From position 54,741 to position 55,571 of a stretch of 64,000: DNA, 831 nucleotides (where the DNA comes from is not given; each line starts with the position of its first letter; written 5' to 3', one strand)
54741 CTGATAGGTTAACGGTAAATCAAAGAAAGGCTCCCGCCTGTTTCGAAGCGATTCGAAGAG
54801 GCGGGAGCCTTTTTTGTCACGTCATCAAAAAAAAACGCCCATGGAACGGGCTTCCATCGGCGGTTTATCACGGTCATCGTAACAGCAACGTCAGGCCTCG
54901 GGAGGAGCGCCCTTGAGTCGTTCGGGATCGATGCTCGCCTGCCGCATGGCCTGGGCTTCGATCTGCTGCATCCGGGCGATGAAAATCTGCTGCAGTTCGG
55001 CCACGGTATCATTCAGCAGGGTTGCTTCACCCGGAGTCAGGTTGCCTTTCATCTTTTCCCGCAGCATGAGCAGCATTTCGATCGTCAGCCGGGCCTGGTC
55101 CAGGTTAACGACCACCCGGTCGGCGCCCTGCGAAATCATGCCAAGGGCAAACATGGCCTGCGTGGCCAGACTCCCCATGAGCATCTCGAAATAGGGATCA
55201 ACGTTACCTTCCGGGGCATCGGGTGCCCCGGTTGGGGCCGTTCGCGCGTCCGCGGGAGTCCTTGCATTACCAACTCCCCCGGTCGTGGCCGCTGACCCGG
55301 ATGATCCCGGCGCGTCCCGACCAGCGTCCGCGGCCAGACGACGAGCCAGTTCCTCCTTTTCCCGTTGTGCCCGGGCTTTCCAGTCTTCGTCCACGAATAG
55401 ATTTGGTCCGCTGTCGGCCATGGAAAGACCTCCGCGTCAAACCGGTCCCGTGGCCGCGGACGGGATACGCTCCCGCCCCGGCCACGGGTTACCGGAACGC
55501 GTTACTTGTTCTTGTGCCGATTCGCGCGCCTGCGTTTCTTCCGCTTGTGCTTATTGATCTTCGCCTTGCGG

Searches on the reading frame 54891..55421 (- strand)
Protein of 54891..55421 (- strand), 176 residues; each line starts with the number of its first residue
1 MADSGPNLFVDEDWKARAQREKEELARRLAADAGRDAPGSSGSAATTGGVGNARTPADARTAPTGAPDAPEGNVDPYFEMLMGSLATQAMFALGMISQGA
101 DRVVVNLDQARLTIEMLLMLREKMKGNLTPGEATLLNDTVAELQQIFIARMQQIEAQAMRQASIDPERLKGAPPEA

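Call 3: search_protein_families(library=pfam, proteins=[window:54891-55421:-], max_evalue=10)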
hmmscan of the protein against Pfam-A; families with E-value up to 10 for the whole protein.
window:54891-55421:- (176 aa): 1 family
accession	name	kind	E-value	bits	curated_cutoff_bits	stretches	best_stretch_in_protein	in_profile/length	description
PF08899.16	DUF1844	-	2.1e-16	60.2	27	1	77-147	3-74/76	Domain of unknown function (DUF1844)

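Call 4: search_protein_families(library=ncbifam, proteins=[window:54891-55421:-], max_evalue=10)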
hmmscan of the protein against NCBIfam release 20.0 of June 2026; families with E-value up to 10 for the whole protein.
window:54891-55421:- (176 aa): 1 family
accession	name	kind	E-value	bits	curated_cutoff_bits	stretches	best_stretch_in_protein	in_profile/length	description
TIGR00205.2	fliE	equivalog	0.096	12.9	30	1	87-124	22-59/71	flagellar hook-basal body complex protein FliE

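Call 10: find_encoding_contigs(protein=window:54891-55421:-, flank=3000, max_places=6)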
Protein window:54891-55421:- (176 aa): 10 contigs read that carry it; 4 places shown.
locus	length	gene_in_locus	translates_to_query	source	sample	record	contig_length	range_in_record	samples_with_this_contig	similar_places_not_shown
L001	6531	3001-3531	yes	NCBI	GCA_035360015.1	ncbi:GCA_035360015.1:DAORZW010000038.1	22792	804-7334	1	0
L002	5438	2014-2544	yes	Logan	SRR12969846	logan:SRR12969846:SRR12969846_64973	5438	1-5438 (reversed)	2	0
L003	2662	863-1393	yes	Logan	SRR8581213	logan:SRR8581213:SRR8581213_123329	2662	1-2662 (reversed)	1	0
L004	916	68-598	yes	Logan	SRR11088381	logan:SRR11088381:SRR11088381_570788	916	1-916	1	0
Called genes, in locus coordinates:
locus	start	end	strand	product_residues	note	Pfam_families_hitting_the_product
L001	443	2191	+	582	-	PF03793:PASTA, PF12799:LRR_4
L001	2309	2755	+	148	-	PF00334:NDK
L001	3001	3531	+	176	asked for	PF08899:DUF1844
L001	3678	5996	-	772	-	-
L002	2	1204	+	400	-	?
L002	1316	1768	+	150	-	PF00334:NDK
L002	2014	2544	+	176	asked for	PF08899:DUF1844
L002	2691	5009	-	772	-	-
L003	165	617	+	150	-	PF00334:NDK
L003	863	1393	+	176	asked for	PF08899:DUF1844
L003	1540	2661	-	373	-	?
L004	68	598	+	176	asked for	PF08899:DUF1844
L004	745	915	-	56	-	?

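Call 11: find_homologous_proteins(query=window:54894-55421:-, max_evalue=0.001)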
Query window:54894-55421:- (176 aa): 293 proteins with E <= 0.001 among 1138 candidates; the best 120 are listed.
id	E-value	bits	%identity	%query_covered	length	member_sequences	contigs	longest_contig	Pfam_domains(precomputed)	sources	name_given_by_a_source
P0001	1.5e-105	368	99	100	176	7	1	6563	PF08899.17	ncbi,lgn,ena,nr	ncbi:MAG TPA: DUF1844 domain-containing protein [Candidatus Hydrogenedentes bacterium]|nr:DUF1844 do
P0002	1.2e-77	277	78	99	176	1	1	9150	PF08899.17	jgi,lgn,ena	-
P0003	5.9e-76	272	79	99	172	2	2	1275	PF08899.17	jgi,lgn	-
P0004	6.7e-74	265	74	100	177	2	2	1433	PF08899.17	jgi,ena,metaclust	metaclust:\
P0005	1.9e-68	247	72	100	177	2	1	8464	PF08899.17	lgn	-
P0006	3.0e-42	162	51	98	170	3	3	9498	PF08899.17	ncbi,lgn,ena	-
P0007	2.1e-41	159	54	97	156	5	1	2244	PF08899.17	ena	-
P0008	2.6e-39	153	51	97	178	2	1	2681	PF08899.17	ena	-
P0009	3.3e-39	152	51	97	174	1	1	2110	PF08899.17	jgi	jgi:hypothetical protein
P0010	4.1e-38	149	51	99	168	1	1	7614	PF08899.17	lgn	-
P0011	8.0e-38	148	48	97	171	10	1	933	PF08899.17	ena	-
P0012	8.9e-38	148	49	97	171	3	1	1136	PF08899.17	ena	-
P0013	1.1e-37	147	47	97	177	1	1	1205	PF08899.17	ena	-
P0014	1.4e-37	147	44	97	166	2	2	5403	PF08899.17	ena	-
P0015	2.0e-37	147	45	97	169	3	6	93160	PF08899.17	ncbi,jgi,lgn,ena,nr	ncbi:MAG: DUF1844 domain-containing protein [Candidatus Hydrogenedentes bacterium]|nr:DUF1844 domain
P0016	2.3e-37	146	49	99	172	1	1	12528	PF08899.17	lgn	-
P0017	3.0e-37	146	48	97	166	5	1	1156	PF08899.17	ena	-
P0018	4.4e-37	145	47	97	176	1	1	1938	PF08899.17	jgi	jgi:hypothetical protein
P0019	7.9e-37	145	46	97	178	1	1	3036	PF08899.17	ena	-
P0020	1.3e-36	144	47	97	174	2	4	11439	PF08899.17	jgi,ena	jgi:hypothetical protein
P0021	2.1e-36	143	49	97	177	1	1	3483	PF08899.17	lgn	-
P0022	3.1e-36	143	46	98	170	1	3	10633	PF08899.17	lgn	-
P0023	4.1e-36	142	48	97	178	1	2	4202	PF08899.17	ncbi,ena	-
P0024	4.7e-36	142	47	97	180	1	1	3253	PF08899.17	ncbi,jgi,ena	-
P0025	4.9e-36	142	47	97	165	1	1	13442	PF08899.17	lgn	-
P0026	1.1e-35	141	51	99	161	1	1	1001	PF08899.17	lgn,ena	-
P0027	1.4e-35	141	47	97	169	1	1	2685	PF08899.17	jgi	jgi:hypothetical protein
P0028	1.6e-35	140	47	97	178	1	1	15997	PF08899.17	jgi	-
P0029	2.6e-35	140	47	97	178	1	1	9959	PF08899.17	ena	-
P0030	3.5e-35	139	44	97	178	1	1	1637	PF08899.17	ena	-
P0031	3.6e-35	139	48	97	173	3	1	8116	PF08899.17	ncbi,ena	-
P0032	3.7e-35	139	46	97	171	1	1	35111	PF08899.17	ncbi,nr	ncbi:MAG: DUF1844 domain-containing protein [Candidatus Hydrogenedentes bacterium]|nr:DUF1844 domain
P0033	5.8e-34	135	46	97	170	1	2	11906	PF08899.17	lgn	-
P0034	3.0e-33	133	46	97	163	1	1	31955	PF08899.17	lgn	-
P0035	7.7e-33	132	45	97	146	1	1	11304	PF08899.17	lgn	-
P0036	1.9e-32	130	49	61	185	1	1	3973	PF08899.17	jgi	-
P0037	5.0e-32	129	45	97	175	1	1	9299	PF08899.17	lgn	-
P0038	7.0e-32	129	44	97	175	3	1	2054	PF08899.17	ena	-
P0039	9.3e-32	128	44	99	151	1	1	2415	PF08899.17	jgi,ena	-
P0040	5.3e-31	126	45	97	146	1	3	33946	PF08899.17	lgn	-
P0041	1.9e-30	124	41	97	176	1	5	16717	PF08899.17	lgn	-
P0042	1.3e-29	121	45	97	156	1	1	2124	PF08899.17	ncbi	-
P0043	3.6e-29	120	41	98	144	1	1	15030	PF08899.17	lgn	-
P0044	5.8e-28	116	41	98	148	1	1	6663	PF08899.17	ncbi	-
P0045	1.7e-27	114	42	97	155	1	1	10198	PF08899.17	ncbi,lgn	-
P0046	2.1e-27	114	42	97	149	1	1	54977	PF08899.17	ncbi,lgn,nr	ncbi:MAG: DUF1844 domain-containing protein [Candidatus Hydrogenedentes bacterium]|nr:DUF1844 domain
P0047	6.6e-27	112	51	55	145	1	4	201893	PF08899.17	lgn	-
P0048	1.2e-26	111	38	99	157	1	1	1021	PF08899.17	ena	-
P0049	1.8e-26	111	40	95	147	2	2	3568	PF08899.17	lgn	-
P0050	2.6e-26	110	45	94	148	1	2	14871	PF08899.17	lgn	-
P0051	4.3e-26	110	44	96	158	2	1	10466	PF08899.17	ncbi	-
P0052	5.6e-26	109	41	97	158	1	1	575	PF08899.17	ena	-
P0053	5.7e-26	109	39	93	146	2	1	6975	PF08899.17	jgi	-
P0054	7.3e-26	109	40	97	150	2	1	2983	PF08899.17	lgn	-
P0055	1.1e-25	108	70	6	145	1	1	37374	PF08899.17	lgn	-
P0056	5.2e-25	106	37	95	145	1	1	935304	PF08899.17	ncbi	-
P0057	1.3e-24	105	35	94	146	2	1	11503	PF08899.17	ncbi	-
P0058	1.3e-24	105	41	94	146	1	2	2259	PF08899.17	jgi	-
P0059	2.1e-24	104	42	97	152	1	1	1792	PF08899.17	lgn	-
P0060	3.1e-24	104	39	94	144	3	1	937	PF08899.17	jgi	jgi:hypothetical protein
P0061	3.8e-24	103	40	100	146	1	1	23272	PF08899.17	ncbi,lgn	-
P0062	4.1e-24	103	53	52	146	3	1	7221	PF08899.17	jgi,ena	-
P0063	5.8e-24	103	39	94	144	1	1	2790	PF08899.17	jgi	jgi:hypothetical protein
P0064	7.4e-24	102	37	97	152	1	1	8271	PF08899.17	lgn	-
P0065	7.4e-24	102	41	97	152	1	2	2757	PF08899.17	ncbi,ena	-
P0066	1.4e-23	102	41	98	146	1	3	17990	PF08899.17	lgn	-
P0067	1.8e-23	101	42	100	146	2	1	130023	PF08899.17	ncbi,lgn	ncbi:MAG: hypothetical protein AMXMBFR82_22680 [Candidatus Hydrogenedentota bacterium]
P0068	1.9e-23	101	40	100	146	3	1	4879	PF08899.17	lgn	-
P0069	2.9e-23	101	39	97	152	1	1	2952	PF08899.17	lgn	-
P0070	2.9e-23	101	39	97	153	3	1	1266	PF08899.17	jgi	jgi:hypothetical protein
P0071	4.5e-23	100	40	100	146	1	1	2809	PF08899.17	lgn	-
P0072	5.1e-23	100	38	94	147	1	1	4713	PF08899.17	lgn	-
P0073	5.4e-23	100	42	97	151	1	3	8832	PF08899.17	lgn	-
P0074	5.6e-23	100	36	98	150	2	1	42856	PF08899.17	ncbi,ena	-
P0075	5.9e-23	100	40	98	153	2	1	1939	PF08899.17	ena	-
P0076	8.3e-23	99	38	98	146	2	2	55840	PF08899.17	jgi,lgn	jgi:hypothetical protein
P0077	1.0e-22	99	37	97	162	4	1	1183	PF08899.17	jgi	jgi:hypothetical protein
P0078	1.0e-22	99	37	98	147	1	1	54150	PF08899.17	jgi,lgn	jgi:hypothetical protein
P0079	1.1e-22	99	36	97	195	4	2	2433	PF08899.17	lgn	-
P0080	1.1e-22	99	43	94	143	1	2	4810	PF08899.17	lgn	-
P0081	1.2e-22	99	42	97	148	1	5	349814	PF08899.17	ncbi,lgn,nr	ncbi:MAG: DUF1844 domain-containing protein [Candidatus Hydrogenedentes bacterium]|nr:DUF1844 domain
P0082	1.3e-22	98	38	92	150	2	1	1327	PF08899.17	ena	-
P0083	1.4e-22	98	42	94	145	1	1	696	PF08899.17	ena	-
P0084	1.5e-22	98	38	96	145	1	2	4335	PF08899.17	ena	-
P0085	1.9e-22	98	42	97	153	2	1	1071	PF08899.17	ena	-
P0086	2.1e-22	98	40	94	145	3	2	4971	PF08899.17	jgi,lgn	jgi:hypothetical protein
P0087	2.4e-22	98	41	94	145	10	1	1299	PF08899.17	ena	-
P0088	2.5e-22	97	37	94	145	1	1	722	PF08899.17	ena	-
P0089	3.0e-22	97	34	95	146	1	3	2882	PF08899.17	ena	-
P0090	4.0e-22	97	39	98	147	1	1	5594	PF08899.17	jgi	-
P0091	4.1e-22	97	40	97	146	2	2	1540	PF08899.17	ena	-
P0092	4.2e-22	97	40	95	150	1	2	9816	PF08899.17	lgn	-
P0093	4.5e-22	97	40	97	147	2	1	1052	PF08899.17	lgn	-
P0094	4.7e-22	97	40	94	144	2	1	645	PF08899.17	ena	-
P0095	6.4e-22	96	38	97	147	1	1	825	PF08899.17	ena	-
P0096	6.8e-22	96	41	94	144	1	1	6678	PF08899.17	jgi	jgi:hypothetical protein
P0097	7.2e-22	96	38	95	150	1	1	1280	PF08899.17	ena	-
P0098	1.2e-21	95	40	97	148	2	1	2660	PF08899.17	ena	-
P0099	1.2e-21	95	38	97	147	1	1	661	PF08899.17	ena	-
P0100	1.4e-21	95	42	94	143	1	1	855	PF08899.17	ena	-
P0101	1.5e-21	95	41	94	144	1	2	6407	PF08899.17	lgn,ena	-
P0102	1.8e-21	95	40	97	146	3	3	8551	PF08899.17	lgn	-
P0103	1.9e-21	95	37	97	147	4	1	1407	PF08899.17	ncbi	-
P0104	2.4e-21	94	39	94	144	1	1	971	PF08899.17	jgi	jgi:hypothetical protein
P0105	2.5e-21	94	37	94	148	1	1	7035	PF08899.17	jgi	-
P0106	3.4e-21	94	39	97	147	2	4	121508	PF08899.17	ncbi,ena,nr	ncbi:MAG: DUF1844 domain-containing protein [Candidatus Hydrogenedentes bacterium]|nr:DUF1844 domain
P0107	4.4e-21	93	40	94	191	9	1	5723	PF08899.17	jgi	-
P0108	5.3e-21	93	40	94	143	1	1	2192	PF08899.17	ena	-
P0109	5.5e-21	93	40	88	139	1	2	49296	PF08899.17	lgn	-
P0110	1.2e-20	92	37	92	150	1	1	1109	PF08899.17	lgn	-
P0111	1.3e-20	92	37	97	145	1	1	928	PF08899.17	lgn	-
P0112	3.3e-20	91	39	94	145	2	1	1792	PF08899.17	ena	-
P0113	1.1e-19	89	35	95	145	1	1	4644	PF08899.17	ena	-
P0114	2.2e-19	88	51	52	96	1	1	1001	PF08899.17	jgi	-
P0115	6.0e-19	86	36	84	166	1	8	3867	PF08899.17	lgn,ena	-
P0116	6.5e-19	86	36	97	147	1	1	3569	PF08899.17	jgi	-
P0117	7.4e-19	86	36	84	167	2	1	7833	PF08899.17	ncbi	-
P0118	1.3e-18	85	36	94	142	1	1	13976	PF08899.17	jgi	jgi:hypothetical protein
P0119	2.9e-18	84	39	81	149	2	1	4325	PF08899.17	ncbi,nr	ncbi:MAG: DUF1844 domain-containing protein [Planctomycetaceae bacterium]|nr:DUF1844 domain-containi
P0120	3.8e-18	84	35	82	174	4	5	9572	PF08899.17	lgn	-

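Call 13: find_related_loci(query=A1, collection=genome_contigs, flank=2500)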
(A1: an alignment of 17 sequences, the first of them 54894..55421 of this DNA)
Query A1 (176 aa) in genome_contigs; peptide patterns used: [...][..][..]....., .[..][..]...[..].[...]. (x = any residue, [..] = any of these).
600 stretches matched a pattern (row limit reached: there are more); 325 encode a relative of the query (tblastn E <= 1e-3); the best 80 are kept; 80 distinct loci.
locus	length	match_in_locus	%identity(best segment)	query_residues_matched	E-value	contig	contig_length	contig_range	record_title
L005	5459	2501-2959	42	1-170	2e-34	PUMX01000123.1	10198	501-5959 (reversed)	MAG: Candidatus Hydrogenedentota bacterium isolate B1Sed10_210R1 B1-Sed10-C9306, whole genome shotgun sequence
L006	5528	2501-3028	46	1-174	1e-33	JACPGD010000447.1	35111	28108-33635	MAG: Candidatus Hydrogenedentota bacterium isolate NC_groundwater_378_Ag_B-0.1um_61_12 GD18-4_B1_scaffold_1309030, whole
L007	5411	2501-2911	42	1-165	3e-31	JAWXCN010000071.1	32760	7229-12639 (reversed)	MAG: Candidatus Hydrogenedentota bacterium isolate P2IB.85 k99_419839, whole genome shotgun sequence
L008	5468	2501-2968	43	1-174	1e-30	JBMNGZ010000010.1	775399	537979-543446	MAG: Candidatus Hydrogenedentales bacterium isolate SBF912LR0HQ0180 contig_61479, whole genome shotgun sequence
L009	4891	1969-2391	38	1-166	9e-30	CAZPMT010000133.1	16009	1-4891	MAG TPA_asm: uncultured Nitrospiraceae bacterium isolate SRP302447_co3_797 genome assembly, contig: NODE_10113_length_16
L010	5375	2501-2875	39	3-148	5e-21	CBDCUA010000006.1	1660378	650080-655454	MAG: Phycisphaeraceae bacterium isolate ab2f064c-c327-4047-8da2-9c7ef337f7e9 genome assembly, contig: contig_6, whole ge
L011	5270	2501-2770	49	78-166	1e-20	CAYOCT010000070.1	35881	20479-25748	MAG TPA_asm: uncultured Nitrospiraceae bacterium isolate binchicken_co16_39 genome assembly, contig: NODE_1965_length_35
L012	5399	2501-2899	37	4-153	9e-21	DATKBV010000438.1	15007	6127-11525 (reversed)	MAG TPA_asm: Pirellulaceae bacterium isolate SMAG_U14429 k141_925655, whole genome shotgun sequence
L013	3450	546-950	39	7-149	2e-20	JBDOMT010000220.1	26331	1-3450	MAG: Pirellulales bacterium isolate FK190211_WC_24_26_27_29_metabat2_scaf2bin.120 NODE_1175_length_26331_cov_1.789803, w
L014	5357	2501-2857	38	6-151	3e-20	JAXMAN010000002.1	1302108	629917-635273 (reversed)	MAG: Phycisphaerales bacterium isolate STL-PLA11 C1.51.fa-2, whole genome shotgun sequence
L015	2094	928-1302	35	1-148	6e-20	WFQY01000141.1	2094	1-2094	MAG: Phycisphaerae bacterium isolate S014_18 k151_16761, whole genome shotgun sequence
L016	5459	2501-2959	35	1-163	1e-19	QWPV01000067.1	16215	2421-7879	MAG: Planctomycetota bacterium isolate ZH-13MAY13-plancto70 Z130513-80m70-c67, whole genome shotgun sequence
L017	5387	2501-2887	38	1-154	4e-19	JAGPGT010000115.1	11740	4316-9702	MAG: Phycisphaerae bacterium isolate Gw_SlDig_bin_305 Gw_SlDig_10483_length_11740_cov_16.057436, whole genome shotgun se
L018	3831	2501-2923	38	1-161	6e-19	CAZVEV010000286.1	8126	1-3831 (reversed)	MAG TPA_asm: uncultured Planctomycetaceae bacterium isolate binchicken_co65_125 genome assembly, contig: NODE_33147_leng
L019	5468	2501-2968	39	6-148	1e-18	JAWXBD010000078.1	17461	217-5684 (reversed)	MAG: Phycisphaerae bacterium isolate MP6G1.12 k99_448320, whole genome shotgun sequence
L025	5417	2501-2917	31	6-174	7e-18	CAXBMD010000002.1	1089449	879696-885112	MAG TPA_asm: uncultured Phycisphaerales bacterium isolate ERR2762130_binner123_Refined_9 genome assembly, contig: ERZ342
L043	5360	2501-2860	30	8-157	5e-16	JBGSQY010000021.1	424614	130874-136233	MAG: Bythopirellula sp. isolate JTS-AC344 k141_4294351, whole genome shotgun sequence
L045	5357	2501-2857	34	1-148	4e-16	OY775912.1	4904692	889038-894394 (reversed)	MAG: Anaerohalosphaeraceae bacterium isolate 978f9c3d-91dc-4e11-95ec-8fa255ba7f00 genome assembly, chromosome: 1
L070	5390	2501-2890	31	6-167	9e-14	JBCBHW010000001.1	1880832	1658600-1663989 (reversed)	MAG: Planctomycetota bacterium isolate J06621_18 NODE_1_length_1880832_cov_16.382263, whole genome shotgun sequence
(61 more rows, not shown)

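Call 26: find_encoding_contigs(protein=P0002, flank=2000, max_places=2)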
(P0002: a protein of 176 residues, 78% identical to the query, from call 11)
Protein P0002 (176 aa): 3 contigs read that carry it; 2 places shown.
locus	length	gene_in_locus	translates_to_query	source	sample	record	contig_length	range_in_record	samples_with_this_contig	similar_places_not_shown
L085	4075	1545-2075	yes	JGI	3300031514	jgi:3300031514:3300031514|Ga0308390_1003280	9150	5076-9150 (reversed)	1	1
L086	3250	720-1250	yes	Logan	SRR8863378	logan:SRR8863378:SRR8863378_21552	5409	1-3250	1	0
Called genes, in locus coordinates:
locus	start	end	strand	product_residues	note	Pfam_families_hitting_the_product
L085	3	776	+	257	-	?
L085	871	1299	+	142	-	PF00334:NDK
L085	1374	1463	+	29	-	-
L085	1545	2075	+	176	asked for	PF08899:DUF1844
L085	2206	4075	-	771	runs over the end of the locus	-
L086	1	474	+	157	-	?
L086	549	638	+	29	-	-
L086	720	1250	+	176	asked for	PF08899:DUF1844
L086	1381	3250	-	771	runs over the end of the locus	-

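Call 27: find_encoding_contigs(protein=P0005, flank=2000, max_places=2)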
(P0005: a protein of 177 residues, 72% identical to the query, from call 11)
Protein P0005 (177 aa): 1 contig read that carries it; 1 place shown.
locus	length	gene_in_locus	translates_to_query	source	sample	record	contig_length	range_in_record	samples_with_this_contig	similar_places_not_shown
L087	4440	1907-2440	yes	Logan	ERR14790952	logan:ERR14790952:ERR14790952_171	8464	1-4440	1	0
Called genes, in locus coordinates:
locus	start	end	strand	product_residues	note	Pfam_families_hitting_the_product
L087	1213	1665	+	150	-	PF00334:NDK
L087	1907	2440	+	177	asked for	PF08899:DUF1844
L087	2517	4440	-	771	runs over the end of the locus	-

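Call 48: search_solved_structures(query=A1, max_evalue=1)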
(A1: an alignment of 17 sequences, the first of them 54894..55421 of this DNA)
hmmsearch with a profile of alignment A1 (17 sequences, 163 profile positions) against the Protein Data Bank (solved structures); distinct sequences matched with E-value up to 1: 0.

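Call 64: search_protein_families(library=pfam, proteins=[L010:2912-3814:+, L010:3870-5375:+, L025:3015-3965:+, L025:4032-5417:+, L025:1119-2450:-, L070:3046-3921:+, L070:4015-5390:+, L045:2882-3697:+, L045:1590-2174:+, L043:774-2471:+], max_evalue=0.00001)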
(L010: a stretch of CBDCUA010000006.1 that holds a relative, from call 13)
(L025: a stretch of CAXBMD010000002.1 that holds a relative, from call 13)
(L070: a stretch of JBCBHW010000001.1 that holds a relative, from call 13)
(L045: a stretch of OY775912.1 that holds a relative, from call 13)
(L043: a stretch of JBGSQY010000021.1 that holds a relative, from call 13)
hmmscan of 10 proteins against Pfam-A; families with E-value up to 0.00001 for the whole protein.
L010:2912-3814:+ (300 aa): 0 families

L010:3870-5375:+ (502 aa): 1 family
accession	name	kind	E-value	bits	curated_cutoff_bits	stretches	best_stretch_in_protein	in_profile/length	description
PF00890.30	FAD_binding_2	-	6e-68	230.4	20.4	1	16-429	2-414/414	FAD binding domain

L025:3015-3965:+ (316 aa): 0 families

L025:4032-5417:+ (462 aa): 1 family
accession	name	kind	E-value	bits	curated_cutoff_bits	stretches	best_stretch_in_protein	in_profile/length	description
PF00890.30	FAD_binding_2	-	2.9e-64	218.2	20.4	1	6-444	2-414/414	FAD binding domain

L025:1119-2450:- (443 aa): 0 families

L070:3046-3921:+ (291 aa): 0 families

L070:4015-5390:+ (458 aa): 2 families
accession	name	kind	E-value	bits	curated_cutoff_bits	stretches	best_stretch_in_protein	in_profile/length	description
PF00890.30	FAD_binding_2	-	1.5e-66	225.7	20.4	1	6-371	2-374/414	FAD binding domain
PF01134.28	GIDA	-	1.4e-06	28.1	22.1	0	6-57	2-49/391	Glucose inhibited division protein A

L045:2882-3697:+ (271 aa): 1 family
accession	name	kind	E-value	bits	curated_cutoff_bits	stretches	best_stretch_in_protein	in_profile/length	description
PF00218.27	IGPS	-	3.7e-80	269.2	27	1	5-265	1-254/254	Indole-3-glycerol phosphate synthase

L045:1590-2174:+ (194 aa): 1 family
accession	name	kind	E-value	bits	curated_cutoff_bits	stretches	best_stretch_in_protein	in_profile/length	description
PF01668.23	SmpB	-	4.5e-53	179.5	27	1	51-193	2-143/143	SmpB protein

L043:774-2471:+ (565 aa): 3 families
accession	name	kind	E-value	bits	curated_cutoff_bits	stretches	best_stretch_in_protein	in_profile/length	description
PF06418.20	CTP_synth_N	-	1.6e-125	418.2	26.1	1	3-270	1-265/265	CTP synthase N-terminus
PF00117.34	GATase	-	4.7e-42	144.2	22.8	1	307-529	4-189/190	Glutamine amidotransferase class-I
PF07722.19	Peptidase_C26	-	3e-10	40.7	20.5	1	368-512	96-219/219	Peptidase C26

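Call 65: predict_structure(alignment_id=A1)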
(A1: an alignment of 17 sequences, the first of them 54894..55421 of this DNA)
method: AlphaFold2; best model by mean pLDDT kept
length: 176 residues; sequences in the alignment: 17
mean_pLDDT: 70.7   pTM: 0.49
mean pLDDT of the five models: 70.7, 68.7, 68.6, 66.9, 63.6
residues with pLDDT >= 90: 53; 70-90: 38; 50-70: 46; < 50: 39
segments of 3 or more residues with pLDDT < 50: 8-11, 36-62, 64-68
pLDDT, mean of each block of 10 residues (from residue 1): 48 60 64 47 39 43 45 80 91 81 84 93 91 93 93 87 70 60
secondary structure, 60 per line:
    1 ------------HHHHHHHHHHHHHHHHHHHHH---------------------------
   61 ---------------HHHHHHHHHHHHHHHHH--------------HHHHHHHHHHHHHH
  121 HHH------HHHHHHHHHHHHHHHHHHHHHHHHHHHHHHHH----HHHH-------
elements in order: H13-33 H76-92 H107-123 H130-161 H166-169

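Call 67: fold_search(model_id=the predicted structure, library=pdb)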
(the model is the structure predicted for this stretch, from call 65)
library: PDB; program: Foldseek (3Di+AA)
matches with E <= 10: 329; with E <= 0.001: 0
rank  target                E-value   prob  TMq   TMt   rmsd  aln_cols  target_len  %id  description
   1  9m1n_C                4.5e-01  0.93  0.35  0.22  20.0       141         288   14  Cryo-EM structure of the TBC-DC-Arl2-alpha-beta-tubulin complex with GDP-AlFx (released 2025-10-22)
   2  2l3l_MODEL_1_A        5.3e-01  0.97  0.35  0.53   4.3        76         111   14  The solution structure of the N-terminal domain of human Tubulin Binding Cofactor C reveals a platform for the (released 2011-09-21)
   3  1lvf_B                6.0e-01  0.75  0.32  0.50   6.8       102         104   17  syntaxin 6 (released 2002-07-17)
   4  5uf7                  7.2e-01  0.60  0.24  0.09   7.3        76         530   14  CRYSTAL STRUCTURE OF MUNC13-1 MUN DOMAIN (released 2017-02-15)
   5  4y21                  8.1e-01  0.57  0.24  0.08   7.2        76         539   14  Crystal Structure of Munc13-1 MUN domain (released 2015-06-10)
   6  1ez3_B                9.1e-01  0.57  0.31  0.42   9.7       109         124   11  CRYSTAL STRUCTURE OF THE NEURONAL T-SNARE SYNTAXIN-1A (released 2000-06-07)
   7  7zpq_CB               1.1e+00  0.15  0.18  0.12   7.3        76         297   18  Structure of the RQT-bound 80S ribosome from S. cerevisiae (C1) (released 2023-02-22)
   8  1lvf_A                1.1e+00  0.66  0.33  0.51   6.4       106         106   17  syntaxin 6 (released 2002-07-17)
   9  7zos                  1.1e+00  0.20  0.18  0.21   8.7        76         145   14  Class 1 Phytoglobin from Sugar beet (BvPgb1.2) (released 2022-09-07)
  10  6wc3_B                1.2e+00  0.51  0.31  0.52   4.9        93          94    9  Crystal structure of the SNARE Sec20 bound to Dsl1 complex subunit Tip20 (released 2020-05-27)
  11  6hug_E                1.3e+00  0.80  0.32  0.18   4.8        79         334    9  CryoEM structure of human full-length alpha1beta3gamma2L GABA(A)R in complex with picrotoxin and megabody Mb38. (released 2019-01-02)
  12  3stl_C                1.5e+00  0.23  0.24  0.37  15.1        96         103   10  KcsA potassium channel mutant Y82C with Cadmium bound (released 2012-04-18)
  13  5vke_C                1.5e+00  0.18  0.20  0.33  14.4        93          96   12  Open conformation of KcsA deep-inactivated (released 2017-12-06)
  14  8p1q_B                1.6e+00  0.21  0.26  0.12  12.5       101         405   16  USP28 in complex with FT206 (released 2024-05-22)
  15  5a6e_B                1.6e+00  0.20  0.23  0.38  13.3        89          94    8  Cryo-EM structure of the Slo2.2 Na-activated K channel (released 2015-10-14)
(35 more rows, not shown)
